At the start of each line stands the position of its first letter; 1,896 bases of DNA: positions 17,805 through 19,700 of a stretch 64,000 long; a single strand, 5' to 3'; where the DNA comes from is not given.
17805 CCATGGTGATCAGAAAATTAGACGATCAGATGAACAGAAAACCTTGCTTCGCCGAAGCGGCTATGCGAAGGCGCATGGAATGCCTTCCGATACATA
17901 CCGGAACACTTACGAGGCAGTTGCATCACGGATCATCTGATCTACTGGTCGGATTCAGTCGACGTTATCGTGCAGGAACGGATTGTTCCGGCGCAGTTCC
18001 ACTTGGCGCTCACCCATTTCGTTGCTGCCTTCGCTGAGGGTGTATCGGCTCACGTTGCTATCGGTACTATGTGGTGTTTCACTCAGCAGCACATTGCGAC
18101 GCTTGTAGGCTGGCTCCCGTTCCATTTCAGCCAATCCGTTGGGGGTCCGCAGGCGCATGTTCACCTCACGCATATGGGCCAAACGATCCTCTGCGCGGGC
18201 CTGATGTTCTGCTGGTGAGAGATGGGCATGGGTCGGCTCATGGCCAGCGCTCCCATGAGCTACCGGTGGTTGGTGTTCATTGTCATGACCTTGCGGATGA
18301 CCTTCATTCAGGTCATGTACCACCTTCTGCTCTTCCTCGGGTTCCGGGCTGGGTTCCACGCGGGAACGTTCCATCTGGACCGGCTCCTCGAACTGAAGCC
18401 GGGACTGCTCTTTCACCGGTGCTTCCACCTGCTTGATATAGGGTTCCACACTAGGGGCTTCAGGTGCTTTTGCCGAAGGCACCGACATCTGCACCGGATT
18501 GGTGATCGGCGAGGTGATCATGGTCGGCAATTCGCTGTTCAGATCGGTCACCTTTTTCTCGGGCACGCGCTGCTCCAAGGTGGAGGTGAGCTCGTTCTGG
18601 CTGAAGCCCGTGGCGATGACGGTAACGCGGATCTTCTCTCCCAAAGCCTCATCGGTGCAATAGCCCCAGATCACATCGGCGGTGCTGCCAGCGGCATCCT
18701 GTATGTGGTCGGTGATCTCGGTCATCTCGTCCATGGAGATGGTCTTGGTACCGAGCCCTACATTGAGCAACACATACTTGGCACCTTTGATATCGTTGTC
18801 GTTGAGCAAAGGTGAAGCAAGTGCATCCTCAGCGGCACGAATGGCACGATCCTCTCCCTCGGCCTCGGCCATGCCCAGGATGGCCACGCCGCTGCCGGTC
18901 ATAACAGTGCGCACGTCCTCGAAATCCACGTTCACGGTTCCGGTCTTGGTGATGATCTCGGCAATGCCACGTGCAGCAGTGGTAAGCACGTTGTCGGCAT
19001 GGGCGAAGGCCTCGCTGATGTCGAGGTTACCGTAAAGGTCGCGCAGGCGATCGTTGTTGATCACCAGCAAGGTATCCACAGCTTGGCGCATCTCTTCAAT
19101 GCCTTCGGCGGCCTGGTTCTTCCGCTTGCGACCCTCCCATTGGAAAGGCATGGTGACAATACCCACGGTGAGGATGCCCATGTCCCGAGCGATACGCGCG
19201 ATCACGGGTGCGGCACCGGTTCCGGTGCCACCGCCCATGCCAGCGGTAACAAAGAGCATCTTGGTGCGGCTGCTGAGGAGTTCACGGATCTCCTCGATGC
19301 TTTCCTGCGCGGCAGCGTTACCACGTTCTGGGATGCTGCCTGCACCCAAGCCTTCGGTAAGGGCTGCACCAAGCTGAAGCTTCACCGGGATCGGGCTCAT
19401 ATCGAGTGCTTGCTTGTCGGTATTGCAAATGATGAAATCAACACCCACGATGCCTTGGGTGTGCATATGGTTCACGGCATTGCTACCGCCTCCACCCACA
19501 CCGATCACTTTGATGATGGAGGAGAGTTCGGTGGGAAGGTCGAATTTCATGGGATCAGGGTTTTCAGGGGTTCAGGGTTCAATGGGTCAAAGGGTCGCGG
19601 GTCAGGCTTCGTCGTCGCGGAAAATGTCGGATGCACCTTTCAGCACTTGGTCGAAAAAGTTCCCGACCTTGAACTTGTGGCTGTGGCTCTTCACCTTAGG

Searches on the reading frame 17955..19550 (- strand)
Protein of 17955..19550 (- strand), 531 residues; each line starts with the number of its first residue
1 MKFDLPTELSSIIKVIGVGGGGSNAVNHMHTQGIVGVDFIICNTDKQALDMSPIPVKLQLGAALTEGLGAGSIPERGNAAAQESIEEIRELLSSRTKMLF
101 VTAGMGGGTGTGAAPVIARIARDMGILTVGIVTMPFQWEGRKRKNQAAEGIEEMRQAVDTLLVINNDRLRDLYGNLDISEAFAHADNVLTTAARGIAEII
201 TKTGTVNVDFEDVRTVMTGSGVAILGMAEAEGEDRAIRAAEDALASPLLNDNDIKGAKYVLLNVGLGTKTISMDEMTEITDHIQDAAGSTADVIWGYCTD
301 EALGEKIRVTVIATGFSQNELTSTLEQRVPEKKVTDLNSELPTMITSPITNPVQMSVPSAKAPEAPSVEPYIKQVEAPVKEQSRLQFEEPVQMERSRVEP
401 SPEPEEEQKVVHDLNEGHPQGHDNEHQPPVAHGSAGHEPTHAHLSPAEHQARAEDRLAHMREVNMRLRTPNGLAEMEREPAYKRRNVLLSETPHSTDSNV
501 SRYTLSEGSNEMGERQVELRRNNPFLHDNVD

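Call 30: search_protein_families(library=pfam, proteins=[window:17955-19550:-], max_evalue=0.001)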
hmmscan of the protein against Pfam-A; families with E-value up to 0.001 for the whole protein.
window:17955-19550:- (531 aa): 2 families
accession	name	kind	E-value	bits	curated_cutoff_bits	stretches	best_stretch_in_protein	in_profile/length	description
PF00091.31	Tubulin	-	2.4e-46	158.9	33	1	13-173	2-189/190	Tubulin/FtsZ family, GTPase domain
PF12327.13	FtsZ_C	-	6.3e-23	81.3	27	1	221-316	1-94/95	FtsZ family, C-terminal domain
